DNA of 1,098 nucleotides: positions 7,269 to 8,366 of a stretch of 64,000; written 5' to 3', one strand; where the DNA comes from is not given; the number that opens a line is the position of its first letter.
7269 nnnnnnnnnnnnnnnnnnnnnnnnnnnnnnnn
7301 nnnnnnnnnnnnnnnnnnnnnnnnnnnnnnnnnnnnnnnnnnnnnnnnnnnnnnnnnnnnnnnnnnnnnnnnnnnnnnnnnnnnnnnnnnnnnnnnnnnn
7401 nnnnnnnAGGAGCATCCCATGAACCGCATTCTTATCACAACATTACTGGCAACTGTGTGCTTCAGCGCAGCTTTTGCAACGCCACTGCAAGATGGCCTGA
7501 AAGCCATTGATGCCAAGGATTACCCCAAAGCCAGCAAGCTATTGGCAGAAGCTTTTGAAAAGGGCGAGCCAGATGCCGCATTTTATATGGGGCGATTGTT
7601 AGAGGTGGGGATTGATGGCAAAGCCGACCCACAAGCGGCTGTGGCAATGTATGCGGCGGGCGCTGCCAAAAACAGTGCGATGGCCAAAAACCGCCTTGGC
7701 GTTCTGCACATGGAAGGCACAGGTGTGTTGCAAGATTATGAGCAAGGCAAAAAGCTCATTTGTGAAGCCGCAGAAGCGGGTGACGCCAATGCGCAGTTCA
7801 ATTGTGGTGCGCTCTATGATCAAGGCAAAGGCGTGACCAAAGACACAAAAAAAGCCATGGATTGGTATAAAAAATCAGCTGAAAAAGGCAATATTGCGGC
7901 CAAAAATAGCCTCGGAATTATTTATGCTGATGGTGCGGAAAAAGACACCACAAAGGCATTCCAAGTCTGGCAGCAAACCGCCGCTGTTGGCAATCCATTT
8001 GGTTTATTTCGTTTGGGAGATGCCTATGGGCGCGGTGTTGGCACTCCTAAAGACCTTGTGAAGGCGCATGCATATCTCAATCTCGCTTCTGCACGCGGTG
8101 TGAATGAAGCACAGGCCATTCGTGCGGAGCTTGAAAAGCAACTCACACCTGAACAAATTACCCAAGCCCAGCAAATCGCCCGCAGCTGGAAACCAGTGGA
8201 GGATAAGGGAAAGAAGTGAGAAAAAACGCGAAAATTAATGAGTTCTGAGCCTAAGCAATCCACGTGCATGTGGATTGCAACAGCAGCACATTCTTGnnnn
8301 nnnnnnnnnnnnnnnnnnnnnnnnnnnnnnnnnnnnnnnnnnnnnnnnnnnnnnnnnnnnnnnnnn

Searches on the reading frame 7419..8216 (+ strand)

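Call 47: search_protein_families(library=pfam, proteins=[window:7419-8216:+], max_evalue=0.01)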
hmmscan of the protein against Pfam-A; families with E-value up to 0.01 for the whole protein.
window:7419-8216:+ (266 aa): 2 families
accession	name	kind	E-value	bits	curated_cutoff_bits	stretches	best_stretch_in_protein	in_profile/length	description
PF08238.18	Sel1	-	5.1e-30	103.3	30.7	3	123-158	1-36/36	Sel1 repeat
PF23310.1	TPR_27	-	0.0091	16.1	27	0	141-187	43-91/110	Plant tetratrico peptide repeats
